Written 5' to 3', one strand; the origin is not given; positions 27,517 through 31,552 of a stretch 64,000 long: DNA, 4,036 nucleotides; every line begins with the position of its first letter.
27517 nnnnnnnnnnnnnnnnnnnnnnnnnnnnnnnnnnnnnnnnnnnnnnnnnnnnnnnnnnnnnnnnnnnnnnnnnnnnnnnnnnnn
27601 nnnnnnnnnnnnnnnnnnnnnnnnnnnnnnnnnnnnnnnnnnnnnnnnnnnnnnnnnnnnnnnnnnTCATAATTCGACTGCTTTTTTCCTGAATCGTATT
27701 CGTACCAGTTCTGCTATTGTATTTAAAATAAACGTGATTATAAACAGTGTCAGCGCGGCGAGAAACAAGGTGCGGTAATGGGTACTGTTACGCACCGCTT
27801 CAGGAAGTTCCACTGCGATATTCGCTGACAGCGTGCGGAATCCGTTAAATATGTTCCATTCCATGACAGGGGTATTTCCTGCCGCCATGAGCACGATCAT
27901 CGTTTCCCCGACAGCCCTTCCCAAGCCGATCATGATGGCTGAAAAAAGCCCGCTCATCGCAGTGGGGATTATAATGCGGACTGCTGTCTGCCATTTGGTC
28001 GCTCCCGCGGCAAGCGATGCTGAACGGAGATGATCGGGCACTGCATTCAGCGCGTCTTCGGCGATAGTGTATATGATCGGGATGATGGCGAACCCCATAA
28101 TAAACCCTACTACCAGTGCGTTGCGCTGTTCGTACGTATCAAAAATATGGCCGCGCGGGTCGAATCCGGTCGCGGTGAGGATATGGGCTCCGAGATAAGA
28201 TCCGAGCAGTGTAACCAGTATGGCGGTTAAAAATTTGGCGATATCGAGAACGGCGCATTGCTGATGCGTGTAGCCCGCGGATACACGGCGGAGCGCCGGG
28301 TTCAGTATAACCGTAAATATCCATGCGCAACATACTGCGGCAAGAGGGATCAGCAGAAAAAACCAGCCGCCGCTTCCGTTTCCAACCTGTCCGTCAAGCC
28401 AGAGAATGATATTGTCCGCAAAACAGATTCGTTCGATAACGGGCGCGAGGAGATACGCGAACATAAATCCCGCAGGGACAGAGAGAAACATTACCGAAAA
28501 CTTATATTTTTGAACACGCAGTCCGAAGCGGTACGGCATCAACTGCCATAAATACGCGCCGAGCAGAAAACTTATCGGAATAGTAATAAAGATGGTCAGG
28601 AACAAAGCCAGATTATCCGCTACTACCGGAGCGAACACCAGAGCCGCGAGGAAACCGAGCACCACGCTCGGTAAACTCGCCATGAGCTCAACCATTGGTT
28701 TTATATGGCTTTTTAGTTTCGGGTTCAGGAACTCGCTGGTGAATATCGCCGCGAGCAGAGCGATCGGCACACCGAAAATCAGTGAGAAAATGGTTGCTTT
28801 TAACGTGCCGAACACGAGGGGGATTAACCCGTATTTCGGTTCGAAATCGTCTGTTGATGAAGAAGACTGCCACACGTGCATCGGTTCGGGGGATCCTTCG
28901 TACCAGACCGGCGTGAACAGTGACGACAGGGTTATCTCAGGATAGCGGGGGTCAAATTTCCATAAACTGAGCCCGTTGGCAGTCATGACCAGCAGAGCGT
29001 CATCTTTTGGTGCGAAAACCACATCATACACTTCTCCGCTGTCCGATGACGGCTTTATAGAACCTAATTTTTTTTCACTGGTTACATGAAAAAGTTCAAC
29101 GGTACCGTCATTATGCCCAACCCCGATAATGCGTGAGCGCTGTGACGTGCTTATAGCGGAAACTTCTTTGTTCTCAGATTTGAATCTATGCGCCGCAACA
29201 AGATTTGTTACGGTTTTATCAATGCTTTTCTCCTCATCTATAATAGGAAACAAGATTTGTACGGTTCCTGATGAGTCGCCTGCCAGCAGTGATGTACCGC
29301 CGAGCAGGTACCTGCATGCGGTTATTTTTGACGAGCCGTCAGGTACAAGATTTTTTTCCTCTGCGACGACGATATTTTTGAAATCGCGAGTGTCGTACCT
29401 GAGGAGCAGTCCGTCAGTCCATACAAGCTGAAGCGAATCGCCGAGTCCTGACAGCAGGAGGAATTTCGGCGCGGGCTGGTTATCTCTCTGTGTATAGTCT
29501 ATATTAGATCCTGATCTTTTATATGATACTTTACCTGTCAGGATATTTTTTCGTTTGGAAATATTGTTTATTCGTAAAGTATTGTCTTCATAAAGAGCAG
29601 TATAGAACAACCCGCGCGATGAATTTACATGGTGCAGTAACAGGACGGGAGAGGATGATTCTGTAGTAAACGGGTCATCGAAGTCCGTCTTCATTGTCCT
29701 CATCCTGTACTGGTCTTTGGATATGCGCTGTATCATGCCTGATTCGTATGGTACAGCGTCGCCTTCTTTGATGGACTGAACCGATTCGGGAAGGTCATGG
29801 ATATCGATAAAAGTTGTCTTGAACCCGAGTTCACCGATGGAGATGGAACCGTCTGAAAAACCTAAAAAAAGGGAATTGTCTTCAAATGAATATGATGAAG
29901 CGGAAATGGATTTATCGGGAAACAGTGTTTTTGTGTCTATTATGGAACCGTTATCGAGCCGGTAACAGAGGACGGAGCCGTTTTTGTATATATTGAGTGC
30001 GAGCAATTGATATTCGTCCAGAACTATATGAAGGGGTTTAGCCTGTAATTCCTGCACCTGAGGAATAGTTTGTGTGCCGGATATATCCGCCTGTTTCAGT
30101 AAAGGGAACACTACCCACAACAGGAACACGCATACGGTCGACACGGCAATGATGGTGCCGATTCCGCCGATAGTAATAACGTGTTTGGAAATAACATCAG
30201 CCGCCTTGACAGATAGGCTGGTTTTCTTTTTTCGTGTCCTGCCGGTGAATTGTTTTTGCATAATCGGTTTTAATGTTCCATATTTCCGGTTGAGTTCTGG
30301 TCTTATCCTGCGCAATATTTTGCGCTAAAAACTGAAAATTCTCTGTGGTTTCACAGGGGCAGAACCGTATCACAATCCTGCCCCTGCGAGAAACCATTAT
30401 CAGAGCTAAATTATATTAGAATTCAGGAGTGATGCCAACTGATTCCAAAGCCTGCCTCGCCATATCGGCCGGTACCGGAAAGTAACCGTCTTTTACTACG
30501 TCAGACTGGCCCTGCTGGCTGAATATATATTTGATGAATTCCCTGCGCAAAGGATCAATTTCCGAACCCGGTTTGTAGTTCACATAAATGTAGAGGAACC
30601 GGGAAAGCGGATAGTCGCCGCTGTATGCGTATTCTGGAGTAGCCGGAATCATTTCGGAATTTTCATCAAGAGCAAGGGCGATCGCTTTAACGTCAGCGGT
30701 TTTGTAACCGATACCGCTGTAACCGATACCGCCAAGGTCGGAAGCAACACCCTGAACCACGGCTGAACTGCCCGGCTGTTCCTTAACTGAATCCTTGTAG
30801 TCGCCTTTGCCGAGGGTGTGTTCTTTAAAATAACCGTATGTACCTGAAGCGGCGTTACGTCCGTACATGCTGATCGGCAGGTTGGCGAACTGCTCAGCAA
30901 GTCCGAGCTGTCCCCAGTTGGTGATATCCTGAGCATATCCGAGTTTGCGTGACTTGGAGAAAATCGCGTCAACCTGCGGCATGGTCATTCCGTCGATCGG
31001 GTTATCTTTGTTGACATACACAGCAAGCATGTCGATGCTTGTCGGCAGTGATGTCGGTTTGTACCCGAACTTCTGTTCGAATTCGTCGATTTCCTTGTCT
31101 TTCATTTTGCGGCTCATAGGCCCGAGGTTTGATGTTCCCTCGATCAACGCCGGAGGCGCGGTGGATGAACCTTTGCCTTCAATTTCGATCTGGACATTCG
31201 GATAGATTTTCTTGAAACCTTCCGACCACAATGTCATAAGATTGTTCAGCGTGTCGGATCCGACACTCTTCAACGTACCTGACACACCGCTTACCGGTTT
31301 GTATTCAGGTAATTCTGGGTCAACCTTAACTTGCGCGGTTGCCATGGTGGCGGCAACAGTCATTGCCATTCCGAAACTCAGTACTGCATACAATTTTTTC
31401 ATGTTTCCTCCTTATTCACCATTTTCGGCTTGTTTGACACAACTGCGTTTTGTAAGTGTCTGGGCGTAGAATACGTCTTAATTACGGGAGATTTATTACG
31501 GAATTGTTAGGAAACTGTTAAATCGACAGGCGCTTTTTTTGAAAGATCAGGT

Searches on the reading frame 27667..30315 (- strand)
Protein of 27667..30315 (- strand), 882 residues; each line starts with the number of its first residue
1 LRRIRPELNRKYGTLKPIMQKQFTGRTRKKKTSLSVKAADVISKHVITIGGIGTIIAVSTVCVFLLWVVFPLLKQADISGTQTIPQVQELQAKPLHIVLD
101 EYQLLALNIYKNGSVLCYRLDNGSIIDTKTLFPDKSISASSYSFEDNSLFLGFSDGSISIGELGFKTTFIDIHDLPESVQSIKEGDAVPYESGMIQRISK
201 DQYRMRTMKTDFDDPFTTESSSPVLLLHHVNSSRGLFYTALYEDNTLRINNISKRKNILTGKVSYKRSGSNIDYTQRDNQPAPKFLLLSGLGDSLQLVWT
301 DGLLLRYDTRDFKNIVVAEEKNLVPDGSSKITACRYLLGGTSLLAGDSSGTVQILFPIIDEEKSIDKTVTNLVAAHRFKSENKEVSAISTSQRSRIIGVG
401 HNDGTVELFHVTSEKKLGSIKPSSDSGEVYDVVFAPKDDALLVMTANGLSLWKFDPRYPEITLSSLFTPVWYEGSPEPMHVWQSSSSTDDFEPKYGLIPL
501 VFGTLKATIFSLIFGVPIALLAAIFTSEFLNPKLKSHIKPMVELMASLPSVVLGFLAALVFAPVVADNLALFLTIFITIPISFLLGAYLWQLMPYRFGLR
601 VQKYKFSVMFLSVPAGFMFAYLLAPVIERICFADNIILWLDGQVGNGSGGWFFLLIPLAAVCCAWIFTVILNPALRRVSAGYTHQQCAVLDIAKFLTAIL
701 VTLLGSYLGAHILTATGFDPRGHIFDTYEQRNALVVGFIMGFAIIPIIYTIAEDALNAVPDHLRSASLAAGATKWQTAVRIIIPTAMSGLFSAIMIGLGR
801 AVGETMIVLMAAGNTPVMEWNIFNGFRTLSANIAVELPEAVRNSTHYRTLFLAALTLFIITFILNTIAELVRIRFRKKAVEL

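Call 65: search_protein_families(library=pfam, proteins=[window:27667-30315:-], max_evalue=0.01)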
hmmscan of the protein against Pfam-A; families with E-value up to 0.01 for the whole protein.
window:27667-30315:- (882 aa): 8 families
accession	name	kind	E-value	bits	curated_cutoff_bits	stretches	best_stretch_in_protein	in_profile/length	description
PF00528.27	BPD_transp_1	-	2.8e-11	43.9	26.4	1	700-874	43-181/184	Binding-protein-dependent transport system inner membrane component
PF12894.13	ANAPC4_WD40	-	9.5e-08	32.6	22.9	0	103-162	8-66/91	Anaphase-promoting complex subunit 4 WD40 domain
PF23414.1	Beta-prop_EML_2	-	5.4e-07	29.7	90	1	329-435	40-133/266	Echinoderm microtubule-associated protein second beta-propeller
PF24807.1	WD40_CDC20-Fz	-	5.9e-07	29.5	200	1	375-461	44-125/292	CDC20/Fizzy WD40 domain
PF25171.1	Beta-prop_WDR36-Utp21_1st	-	2.3e-06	27.7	80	1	375-446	143-212/266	WDR36/Utp21 first beta-propeller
PF25173.1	Beta-prop_WDR3_1st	-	7.8e-05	22.9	154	1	375-417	22-64/184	WDR3 first beta-propeller domain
PF25174.1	Beta-prop_THOC3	-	0.0005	19.6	305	1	328-435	129-222/272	THOC3 beta-propeller domain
PF16755.11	Beta-prop_NUP159_NUP214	-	0.0027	17.5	29.6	0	365-426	143-195/366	NUP159/214 beta propeller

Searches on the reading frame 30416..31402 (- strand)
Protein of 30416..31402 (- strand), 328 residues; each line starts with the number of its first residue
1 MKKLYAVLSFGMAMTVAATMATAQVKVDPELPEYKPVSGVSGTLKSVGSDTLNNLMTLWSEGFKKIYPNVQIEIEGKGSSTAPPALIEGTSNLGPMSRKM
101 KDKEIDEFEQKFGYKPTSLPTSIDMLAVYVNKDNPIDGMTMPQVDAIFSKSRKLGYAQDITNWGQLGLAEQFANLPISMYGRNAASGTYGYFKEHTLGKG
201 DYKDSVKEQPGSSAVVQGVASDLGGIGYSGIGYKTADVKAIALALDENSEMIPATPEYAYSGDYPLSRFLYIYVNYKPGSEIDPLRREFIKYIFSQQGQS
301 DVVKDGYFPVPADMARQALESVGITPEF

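Call 65: search_protein_families(library=pfam, proteins=[window:30416-31402:-], max_evalue=0.01)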
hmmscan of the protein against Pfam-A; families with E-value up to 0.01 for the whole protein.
window:30416-31402:- (328 aa): 2 families
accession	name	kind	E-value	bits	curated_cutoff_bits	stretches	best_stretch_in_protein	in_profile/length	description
PF12849.12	PBP_like_2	-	4.6e-35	122.1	27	1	39-296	7-266/267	PBP superfamily domain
PF12727.12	PBP_like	-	0.00098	18.8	27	1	64-231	5-151/193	PBP superfamily domain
